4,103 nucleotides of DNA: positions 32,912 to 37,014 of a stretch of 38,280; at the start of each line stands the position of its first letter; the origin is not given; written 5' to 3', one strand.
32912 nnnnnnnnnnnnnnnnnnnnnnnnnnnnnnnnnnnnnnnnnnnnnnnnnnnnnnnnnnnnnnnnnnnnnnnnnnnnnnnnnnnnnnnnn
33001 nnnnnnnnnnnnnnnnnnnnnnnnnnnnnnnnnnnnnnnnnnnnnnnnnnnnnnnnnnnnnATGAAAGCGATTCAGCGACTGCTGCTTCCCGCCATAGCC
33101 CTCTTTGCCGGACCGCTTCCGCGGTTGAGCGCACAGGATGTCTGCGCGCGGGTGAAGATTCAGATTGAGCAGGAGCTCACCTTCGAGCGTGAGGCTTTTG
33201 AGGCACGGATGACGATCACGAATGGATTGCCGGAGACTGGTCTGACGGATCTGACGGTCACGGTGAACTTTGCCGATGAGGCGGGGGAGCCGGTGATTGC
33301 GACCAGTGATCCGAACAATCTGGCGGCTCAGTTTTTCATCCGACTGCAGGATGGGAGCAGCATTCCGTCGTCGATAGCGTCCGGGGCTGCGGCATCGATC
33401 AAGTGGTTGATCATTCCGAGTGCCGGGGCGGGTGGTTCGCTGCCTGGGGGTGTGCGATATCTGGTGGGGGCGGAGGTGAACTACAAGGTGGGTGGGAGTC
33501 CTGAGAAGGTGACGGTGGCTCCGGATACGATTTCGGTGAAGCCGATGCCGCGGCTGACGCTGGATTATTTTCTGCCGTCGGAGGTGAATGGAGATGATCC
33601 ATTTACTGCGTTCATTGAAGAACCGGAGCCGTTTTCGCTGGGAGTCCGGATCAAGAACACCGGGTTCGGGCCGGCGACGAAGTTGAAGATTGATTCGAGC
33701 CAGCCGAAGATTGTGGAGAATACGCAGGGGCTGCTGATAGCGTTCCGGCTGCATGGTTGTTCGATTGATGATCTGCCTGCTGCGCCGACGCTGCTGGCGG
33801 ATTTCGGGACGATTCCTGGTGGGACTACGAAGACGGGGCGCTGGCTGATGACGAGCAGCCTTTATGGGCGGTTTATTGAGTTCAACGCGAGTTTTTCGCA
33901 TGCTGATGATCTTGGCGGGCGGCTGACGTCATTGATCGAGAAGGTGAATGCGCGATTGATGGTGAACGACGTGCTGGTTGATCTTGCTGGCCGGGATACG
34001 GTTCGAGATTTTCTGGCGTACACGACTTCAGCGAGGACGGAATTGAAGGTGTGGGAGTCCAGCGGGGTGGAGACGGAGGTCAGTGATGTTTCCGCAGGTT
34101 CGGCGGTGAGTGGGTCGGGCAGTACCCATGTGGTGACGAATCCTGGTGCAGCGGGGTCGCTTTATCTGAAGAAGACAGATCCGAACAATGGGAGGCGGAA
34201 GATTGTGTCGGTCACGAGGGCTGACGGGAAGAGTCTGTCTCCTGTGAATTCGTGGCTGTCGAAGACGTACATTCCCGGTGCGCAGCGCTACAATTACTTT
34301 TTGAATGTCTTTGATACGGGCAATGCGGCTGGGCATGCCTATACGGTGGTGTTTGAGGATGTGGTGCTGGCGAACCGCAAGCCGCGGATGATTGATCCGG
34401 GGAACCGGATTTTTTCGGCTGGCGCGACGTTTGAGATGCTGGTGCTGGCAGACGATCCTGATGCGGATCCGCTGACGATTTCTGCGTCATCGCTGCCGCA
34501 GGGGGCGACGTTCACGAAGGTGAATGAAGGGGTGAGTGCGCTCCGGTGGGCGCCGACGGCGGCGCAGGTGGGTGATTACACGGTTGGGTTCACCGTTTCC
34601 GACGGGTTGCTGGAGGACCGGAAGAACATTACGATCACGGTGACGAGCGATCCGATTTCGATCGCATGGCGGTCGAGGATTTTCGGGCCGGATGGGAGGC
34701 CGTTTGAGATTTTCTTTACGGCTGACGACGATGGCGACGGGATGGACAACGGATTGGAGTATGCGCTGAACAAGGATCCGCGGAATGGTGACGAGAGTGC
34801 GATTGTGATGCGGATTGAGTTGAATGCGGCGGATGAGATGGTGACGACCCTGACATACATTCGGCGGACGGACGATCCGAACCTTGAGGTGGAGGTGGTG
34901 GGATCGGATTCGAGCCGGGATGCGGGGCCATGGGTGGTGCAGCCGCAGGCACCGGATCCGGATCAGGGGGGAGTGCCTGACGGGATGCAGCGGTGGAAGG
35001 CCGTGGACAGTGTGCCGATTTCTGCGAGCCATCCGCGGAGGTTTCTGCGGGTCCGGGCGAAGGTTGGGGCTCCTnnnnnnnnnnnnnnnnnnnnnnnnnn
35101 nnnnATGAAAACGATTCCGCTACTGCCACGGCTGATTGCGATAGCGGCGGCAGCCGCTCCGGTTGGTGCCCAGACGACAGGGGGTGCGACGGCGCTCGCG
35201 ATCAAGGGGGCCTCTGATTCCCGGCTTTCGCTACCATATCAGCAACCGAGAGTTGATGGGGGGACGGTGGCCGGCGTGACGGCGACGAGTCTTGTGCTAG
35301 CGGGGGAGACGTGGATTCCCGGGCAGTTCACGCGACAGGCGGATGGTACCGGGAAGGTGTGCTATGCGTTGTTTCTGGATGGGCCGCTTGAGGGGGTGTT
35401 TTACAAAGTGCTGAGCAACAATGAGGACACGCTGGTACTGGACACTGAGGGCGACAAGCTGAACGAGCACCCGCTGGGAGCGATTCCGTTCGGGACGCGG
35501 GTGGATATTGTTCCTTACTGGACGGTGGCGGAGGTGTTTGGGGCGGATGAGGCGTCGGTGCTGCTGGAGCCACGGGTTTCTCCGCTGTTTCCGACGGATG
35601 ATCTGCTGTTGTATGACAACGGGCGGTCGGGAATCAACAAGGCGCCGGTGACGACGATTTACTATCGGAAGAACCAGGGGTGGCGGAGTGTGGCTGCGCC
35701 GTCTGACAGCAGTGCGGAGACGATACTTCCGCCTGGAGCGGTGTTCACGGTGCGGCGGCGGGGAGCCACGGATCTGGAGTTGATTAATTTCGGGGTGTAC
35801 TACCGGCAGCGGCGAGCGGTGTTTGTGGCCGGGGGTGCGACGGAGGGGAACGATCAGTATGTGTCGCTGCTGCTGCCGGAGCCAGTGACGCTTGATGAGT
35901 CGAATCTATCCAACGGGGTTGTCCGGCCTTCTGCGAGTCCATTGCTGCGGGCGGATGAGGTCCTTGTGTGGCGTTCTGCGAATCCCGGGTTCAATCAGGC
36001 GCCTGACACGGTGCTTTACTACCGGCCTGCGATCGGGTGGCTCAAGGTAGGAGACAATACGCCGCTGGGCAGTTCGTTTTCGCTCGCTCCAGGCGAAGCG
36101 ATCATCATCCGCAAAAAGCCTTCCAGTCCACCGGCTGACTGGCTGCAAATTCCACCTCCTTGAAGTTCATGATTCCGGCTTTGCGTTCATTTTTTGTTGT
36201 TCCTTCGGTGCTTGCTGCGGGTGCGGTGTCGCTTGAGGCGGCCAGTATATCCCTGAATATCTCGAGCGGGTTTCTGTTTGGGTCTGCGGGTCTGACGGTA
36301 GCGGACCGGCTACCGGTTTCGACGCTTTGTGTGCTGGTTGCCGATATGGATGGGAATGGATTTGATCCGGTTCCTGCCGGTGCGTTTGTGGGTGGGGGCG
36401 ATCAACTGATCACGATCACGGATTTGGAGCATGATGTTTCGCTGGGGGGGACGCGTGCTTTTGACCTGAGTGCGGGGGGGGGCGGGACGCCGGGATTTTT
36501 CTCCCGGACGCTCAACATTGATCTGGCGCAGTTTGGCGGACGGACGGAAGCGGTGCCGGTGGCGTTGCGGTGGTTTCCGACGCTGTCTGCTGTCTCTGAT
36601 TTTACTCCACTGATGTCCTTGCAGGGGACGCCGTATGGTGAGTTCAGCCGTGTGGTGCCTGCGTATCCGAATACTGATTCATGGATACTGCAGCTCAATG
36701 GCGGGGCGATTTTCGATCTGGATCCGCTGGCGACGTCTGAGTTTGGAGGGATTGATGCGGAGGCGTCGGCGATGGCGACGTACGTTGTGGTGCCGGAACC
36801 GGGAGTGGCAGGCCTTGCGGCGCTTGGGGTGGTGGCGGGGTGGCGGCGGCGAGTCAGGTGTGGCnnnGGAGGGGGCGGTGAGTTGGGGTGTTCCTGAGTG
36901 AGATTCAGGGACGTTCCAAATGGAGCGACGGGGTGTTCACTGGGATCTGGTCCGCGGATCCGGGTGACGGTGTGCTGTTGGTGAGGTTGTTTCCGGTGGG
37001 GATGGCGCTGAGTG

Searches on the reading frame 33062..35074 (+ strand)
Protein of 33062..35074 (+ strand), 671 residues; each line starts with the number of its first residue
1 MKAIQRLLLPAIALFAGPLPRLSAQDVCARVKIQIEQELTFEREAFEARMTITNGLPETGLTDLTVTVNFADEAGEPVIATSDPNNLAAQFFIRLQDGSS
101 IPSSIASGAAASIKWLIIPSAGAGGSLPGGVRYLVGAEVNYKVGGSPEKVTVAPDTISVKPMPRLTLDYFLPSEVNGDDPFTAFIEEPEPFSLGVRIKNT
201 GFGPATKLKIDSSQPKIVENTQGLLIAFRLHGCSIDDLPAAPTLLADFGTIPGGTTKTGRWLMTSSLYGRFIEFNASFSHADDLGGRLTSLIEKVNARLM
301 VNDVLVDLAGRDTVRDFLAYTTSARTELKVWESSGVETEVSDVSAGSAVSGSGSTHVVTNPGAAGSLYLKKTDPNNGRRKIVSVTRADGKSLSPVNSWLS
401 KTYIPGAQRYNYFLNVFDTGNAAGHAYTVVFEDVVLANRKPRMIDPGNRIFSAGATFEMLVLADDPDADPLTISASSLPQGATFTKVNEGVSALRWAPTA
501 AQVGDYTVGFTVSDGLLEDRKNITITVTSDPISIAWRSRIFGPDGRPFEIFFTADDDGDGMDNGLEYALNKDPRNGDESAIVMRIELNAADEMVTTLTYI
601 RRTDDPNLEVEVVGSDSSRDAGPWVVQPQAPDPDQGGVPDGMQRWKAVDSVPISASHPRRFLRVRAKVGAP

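Call 6: search_protein_families(library=pfam, proteins=[window:33062-35074:+], max_evalue=1)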
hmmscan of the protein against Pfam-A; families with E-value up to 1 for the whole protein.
window:33062-35074:+ (671 aa): 4 families
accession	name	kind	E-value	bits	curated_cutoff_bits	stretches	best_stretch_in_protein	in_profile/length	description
PF17963.7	Big_9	-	2.3e-06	28.8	23.6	1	453-526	15-89/89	Bacterial Ig domain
PF05345.18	He_PIG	-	6.8e-05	23.7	24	1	451-528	13-96/96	Putative Ig domain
PF17892.7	Cadherin_5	-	0.00044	20.5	26.5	1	458-527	28-97/98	Cadherin-like domain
PF10633.15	NPCBM_assoc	-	0.13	12.9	24.4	0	98-140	40-76/78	NPCBM-associated, NEW3 domain of alpha-galactosidase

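Call 13: search_protein_families(library=ncbifam, proteins=[window:33062-35074:+], max_evalue=0.1)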
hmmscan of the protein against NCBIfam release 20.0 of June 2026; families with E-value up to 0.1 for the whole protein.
window:33062-35074:+ (671 aa): 3 families
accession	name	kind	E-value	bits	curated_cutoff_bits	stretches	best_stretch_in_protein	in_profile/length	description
NF012211.1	tand_rpt_95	domain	0.00012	22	90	1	456-528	9-85/98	tandem-95 repeat protein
NF041766.1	choice_anch_U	domain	0.0071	17.2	32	1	476-535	33-91/92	choice-of-anchor U domain-containing protein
NF041230.1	BagL_FevM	exception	0.016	15.2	230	1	340-392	57-108/145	MarR family transcriptional regulator BagL/FevM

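Call 52: find_homologous_proteins(query=window:33062-35074:+, max_evalue=0.001)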
Query window:33062-35074:+ (671 aa): 214 proteins with E <= 0.001 among 8000 candidates; the best 120 are listed.
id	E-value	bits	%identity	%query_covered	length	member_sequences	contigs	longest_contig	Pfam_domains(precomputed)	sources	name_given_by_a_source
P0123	0.0e+0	1440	96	100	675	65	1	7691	PF17963.8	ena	-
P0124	0.0e+0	1102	74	99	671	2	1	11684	-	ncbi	-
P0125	0.0e+0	1100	75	96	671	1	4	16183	-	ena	-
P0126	0.0e+0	1069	70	100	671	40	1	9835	PF17963.8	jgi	jgi:hypothetical protein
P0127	0.0e+0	1061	72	96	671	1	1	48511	PF17963.8,PF05345.19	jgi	jgi:hypothetical protein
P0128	0.0e+0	1042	71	97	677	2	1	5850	PF17963.8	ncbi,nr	ncbi:MAG: hypothetical protein EOP86_08190 [Verrucomicrobiaceae bacterium]|nr:MAG: hypothetical prot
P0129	0.0e+0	1039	69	98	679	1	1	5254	-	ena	-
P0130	0.0e+0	1031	70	96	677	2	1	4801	PF17963.8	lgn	-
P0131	0.0e+0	1021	70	97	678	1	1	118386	PF17963.8,PF05345.19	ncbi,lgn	ncbi:MAG: putative Ig domain-containing protein [Verrucomicrobiota bacterium]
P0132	4.6e-255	866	60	96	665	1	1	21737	PF17963.8,PF05345.19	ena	-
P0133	7.3e-229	779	56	95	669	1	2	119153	PF17963.8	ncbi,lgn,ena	-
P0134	5.0e-207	707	52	99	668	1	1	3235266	-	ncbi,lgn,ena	-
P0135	7.5e-183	627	42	95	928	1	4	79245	PF17963.8,PF17892.8,PF05345.19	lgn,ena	-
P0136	5.1e-177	608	46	100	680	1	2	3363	PF17963.8,PF17892.8,PF05345.19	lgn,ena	-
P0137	2.2e-175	603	46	99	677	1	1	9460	PF17963.8,PF17892.8,PF05345.19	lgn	-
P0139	9.3e-174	597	46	98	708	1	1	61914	PF17963.8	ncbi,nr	ncbi:MAG: hypothetical protein JWL59_2230 [Chthoniobacteraceae bacterium]|nr:hypothetical protein [C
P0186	8.8e-133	462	47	75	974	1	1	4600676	PF25788.3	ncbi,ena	-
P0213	7.6e-129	449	45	76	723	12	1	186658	PF17963.8,PF05345.19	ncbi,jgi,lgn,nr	ncbi:hypothetical protein MKLM6_4410 (plasmid) [Methylomonas koyamae]|nr:hypothetical protein MKLM6_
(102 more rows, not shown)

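Call 53: find_encoding_contigs(protein=P0213, flank=10000, max_places=2)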
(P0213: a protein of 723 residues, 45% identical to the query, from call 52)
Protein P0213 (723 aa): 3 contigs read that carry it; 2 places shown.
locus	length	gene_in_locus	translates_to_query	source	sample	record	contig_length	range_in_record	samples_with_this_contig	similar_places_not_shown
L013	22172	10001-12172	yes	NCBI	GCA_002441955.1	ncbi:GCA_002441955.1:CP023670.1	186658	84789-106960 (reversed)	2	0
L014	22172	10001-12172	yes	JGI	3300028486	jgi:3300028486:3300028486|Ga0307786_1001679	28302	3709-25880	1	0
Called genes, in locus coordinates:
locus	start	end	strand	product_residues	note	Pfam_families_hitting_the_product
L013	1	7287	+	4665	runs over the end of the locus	PF05048:NosD, PF13229:Beta_helix, PF05048:NosD, PF13229:Beta_helix, PF05048:NosD, PF13229:Beta_helix, PF05048:NosD, PF13229:Beta_helix, +15 more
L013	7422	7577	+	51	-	-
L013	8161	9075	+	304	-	PF00581:Rhodanese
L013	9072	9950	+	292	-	PF01841:Transglut_core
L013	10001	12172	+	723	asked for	PF05345:He_PIG (weak), PF17963:Big_9 (weak)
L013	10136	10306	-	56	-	-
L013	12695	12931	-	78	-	-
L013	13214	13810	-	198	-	-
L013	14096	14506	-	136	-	-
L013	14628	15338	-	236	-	-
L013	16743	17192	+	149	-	-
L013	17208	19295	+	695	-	PF07514:TraI_2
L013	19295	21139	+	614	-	PF01935:DUF87 (weak), PF10412:TrwB_AAD_bind (weak), PF12846:AAA_10 (weak), PF12696:TraG-D_C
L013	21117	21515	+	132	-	-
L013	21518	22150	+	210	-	PF14348:DtrJ-like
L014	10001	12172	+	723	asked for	PF05345:He_PIG (weak), PF17963:Big_9 (weak)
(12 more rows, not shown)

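Call 54: find_encoding_contigs(protein=P0139, flank=10000, max_places=2)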
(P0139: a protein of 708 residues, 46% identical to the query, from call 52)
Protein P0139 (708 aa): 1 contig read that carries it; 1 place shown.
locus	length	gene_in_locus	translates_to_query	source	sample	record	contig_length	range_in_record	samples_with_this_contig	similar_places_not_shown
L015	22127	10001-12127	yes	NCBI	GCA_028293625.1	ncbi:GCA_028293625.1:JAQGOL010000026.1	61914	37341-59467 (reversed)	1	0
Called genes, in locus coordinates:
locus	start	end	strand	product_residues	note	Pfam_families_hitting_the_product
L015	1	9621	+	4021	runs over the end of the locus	PF07705:CARDB (weak), PF07705:CARDB, PF13620:CarboxypepD_reg (weak), PF05593:RHS_repeat (weak), PF25023:TEN_YD-shell, PF05593:RHS_repeat, PF25023:TEN_YD-shell, PF03527:RHS, +2 more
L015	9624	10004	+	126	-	-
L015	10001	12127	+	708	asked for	PF17963:Big_9 (faint)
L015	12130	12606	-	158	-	PF07291:MauE, PF07681:DoxX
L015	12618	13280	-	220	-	PF00581:Rhodanese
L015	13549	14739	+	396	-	PF07610:DUF1573, PF22544:HYDIN_VesB_CFA65-like_Ig, PF00581:Rhodanese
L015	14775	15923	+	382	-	-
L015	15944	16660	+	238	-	-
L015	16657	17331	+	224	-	-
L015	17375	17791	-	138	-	-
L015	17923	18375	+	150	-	PF09685:MamF_MmsF (weak)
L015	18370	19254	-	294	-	PF01715:IPPT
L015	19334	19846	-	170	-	PF00076:RRM_1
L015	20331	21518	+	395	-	PF00899:ThiF, PF00581:Rhodanese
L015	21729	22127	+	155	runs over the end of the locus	PF01613:Flavin_Reduct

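Call 55: find_encoding_contigs(protein=P0186, flank=10000, max_places=2)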
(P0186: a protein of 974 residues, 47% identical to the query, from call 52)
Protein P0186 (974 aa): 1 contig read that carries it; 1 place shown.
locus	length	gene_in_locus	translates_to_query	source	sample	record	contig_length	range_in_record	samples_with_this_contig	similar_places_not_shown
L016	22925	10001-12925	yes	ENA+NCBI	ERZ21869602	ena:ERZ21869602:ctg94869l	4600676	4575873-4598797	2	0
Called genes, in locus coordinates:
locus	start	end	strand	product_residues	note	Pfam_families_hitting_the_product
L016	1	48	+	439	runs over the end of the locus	PF00155:Aminotran_1_2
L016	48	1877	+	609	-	PF00654:Voltage_CLC, PF00571:CBS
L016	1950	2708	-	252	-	PF01416:PseudoU_synth_1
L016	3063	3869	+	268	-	PF00106:adh_short, PF08659:KR, PF13561:adh_short_C2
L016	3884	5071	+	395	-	PF01960:ArgJ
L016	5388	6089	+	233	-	PF01479:S4, PF00849:PseudoU_synth_2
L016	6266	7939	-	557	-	PF14104:DUF4277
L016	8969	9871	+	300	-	PF01841:Transglut_core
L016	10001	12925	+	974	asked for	PF25788:Ig_Rha78A_N (faint)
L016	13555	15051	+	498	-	PF00078:RVT_1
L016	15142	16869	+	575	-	PF05593:RHS_repeat (faint), PF25023:TEN_YD-shell, PF03527:RHS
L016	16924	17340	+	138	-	-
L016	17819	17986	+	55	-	-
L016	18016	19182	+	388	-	PF00078:RVT_1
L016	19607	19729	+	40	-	-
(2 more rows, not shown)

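Call 59: find_encoding_contigs(protein=P0134, flank=10000, max_places=1)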
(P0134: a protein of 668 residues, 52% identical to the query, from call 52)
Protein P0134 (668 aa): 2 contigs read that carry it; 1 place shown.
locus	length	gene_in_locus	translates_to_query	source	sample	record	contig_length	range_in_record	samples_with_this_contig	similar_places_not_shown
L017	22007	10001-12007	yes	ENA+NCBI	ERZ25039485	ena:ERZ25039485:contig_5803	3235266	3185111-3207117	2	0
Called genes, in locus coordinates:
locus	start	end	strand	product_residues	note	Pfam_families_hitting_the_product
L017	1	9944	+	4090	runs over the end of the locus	PF00041:fn3 (faint), PF05345:He_PIG, PF17957:Big_7 (weak), PF09136:Glucodextran_B (weak), PF13620:CarboxypepD_reg (weak), PF05593:RHS_repeat, PF25023:TEN_YD-shell, PF03527:RHS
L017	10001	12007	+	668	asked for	-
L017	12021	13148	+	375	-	-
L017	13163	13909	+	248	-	-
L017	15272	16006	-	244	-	PF00288:GHMP_kinases_N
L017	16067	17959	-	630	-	PF03279:Lip_A_acyltrans, PF01075:Glyco_transf_9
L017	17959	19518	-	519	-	PF00496:SBP_bac_5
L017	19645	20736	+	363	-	-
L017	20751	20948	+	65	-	-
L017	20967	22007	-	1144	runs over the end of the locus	-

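Call 60: find_encoding_contigs(protein=P0132, flank=10000, max_places=1)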
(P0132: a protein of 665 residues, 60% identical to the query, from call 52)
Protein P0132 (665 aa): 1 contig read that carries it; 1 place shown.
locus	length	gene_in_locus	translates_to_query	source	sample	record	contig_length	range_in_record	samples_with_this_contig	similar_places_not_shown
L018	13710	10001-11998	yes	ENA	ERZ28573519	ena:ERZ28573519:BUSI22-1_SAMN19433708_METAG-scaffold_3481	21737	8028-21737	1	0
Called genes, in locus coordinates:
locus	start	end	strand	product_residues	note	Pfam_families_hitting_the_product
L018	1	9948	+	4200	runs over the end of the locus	PF07691:PA14, PF13287:Fn3_assoc, PF13290:CHB_HEX_C_1, PF17957:Big_7, PF25023:TEN_YD-shell, PF05593:RHS_repeat, PF25023:TEN_YD-shell, PF03527:RHS, +4 more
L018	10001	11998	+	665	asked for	PF05345:He_PIG (weak), PF17963:Big_9 (weak)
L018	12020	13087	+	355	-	-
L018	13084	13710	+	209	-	?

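Call 61: find_encoding_contigs(protein=P0135, flank=10000, max_places=1)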
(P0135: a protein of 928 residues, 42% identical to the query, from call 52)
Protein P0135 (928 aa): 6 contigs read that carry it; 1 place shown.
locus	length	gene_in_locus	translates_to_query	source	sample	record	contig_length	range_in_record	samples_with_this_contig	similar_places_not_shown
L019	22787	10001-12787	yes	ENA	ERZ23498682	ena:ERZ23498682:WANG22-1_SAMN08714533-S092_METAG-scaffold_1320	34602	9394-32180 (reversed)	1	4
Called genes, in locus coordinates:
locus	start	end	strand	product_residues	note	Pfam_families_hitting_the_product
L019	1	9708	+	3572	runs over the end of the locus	PF09136:Glucodextran_B (faint), PF13620:CarboxypepD_reg (weak), PF05593:RHS_repeat (weak), PF25023:TEN_YD-shell, PF05593:RHS_repeat, PF25023:TEN_YD-shell, PF03527:RHS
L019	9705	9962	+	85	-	-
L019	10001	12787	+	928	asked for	PF17892:Cadherin_5 (faint), PF17963:Big_9, PF05345:He_PIG, PF17963:Big_9 (weak)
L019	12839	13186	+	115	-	PF12844:HTH_19 (weak), PF13560:HTH_31, PF01381:HTH_3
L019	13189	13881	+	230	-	-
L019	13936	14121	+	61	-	-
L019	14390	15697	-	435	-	PF13676:TIR_2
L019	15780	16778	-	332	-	-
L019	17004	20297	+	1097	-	PF08751:TrwC, PF13604:AAA_30, PF01443:Viral_helicase1, PF13245:AAA_19, PF22232:TraI_hel_assoc_N (weak)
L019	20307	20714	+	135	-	-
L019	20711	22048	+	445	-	-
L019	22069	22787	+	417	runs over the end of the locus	-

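Call 63: search_protein_families(library=pfam, proteins=[L019:9705-9959:+], max_evalue=1)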
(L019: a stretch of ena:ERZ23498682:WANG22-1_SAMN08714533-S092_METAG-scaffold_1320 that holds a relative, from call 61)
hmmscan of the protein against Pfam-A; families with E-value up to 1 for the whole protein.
L019:9705-9959:+ (85 aa): 0 families

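Call 77: search_protein_families(library=padloc, proteins=[window:33062-35074:+], max_evalue=0.01)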
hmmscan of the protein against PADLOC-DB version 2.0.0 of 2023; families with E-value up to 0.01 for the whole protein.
window:33062-35074:+ (671 aa): 0 families

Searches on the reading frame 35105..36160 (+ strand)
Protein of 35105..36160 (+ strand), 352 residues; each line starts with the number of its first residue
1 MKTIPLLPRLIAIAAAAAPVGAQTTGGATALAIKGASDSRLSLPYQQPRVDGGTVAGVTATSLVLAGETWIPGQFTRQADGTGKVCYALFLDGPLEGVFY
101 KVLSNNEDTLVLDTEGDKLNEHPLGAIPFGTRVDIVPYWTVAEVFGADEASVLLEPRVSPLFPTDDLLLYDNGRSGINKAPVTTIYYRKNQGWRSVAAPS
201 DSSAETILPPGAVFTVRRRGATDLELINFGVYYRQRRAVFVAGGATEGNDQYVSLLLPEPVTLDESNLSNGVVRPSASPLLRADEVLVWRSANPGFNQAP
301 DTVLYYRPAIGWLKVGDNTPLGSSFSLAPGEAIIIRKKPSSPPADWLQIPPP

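Call 6: search_protein_families(library=pfam, proteins=[window:35105-36160:+], max_evalue=1)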
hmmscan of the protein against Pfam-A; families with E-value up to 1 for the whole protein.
window:35105-36160:+ (352 aa): 1 family
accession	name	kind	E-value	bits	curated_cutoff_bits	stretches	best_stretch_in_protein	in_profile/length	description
PF01590.32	GAF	-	0.22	12.5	22.4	0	277-341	13-74/133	GAF domain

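Call 13: search_protein_families(library=ncbifam, proteins=[window:35105-36160:+], max_evalue=0.1)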
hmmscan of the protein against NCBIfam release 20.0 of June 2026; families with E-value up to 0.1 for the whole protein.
window:35105-36160:+ (352 aa): 1 family
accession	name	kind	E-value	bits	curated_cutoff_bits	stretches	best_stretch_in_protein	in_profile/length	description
TIGR02597.1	TIGR02597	paralog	6.5e-37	127.3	50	1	27-341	19-349/363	TIGR02597 family protein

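Call 77: search_protein_families(library=padloc, proteins=[window:35105-36160:+], max_evalue=0.01)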
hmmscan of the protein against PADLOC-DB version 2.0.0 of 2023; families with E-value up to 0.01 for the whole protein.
window:35105-36160:+ (352 aa): 0 families

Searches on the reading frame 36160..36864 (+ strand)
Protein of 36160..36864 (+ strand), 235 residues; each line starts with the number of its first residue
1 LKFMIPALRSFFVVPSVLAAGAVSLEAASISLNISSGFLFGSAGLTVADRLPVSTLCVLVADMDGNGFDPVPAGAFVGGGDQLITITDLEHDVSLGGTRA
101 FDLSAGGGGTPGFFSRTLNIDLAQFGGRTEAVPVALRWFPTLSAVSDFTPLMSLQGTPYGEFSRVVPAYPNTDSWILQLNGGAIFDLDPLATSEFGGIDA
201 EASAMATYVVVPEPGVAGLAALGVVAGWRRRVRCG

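Call 6: search_protein_families(library=pfam, proteins=[window:36160-36864:+], max_evalue=1)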
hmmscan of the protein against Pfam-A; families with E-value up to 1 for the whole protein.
window:36160-36864:+ (235 aa): 1 family
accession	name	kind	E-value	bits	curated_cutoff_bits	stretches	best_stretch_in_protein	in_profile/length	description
PF07589.16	PEP-CTERM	-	0.0017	18.8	20.7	1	211-231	2-24/24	PEP-CTERM motif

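Call 13: search_protein_families(library=ncbifam, proteins=[window:36160-36864:+], max_evalue=0.1)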
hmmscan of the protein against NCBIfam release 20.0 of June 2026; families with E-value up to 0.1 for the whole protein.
window:36160-36864:+ (235 aa): 2 families
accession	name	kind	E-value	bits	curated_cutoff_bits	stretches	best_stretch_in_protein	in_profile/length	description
NF038129.1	PEP_NF038129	equivalog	0.00053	19.9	65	1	184-231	143-193/194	NF038129 family PEP-CTERM protein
TIGR03901.2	MYXO-CTERM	domain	0.074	13.4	20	1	214-231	16-32/34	MYXO-CTERM sorting domain-containing protein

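Call 77: search_protein_families(library=padloc, proteins=[window:36160-36864:+], max_evalue=0.01)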
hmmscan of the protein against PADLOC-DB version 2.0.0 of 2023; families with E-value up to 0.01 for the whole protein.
window:36160-36864:+ (235 aa): 0 families
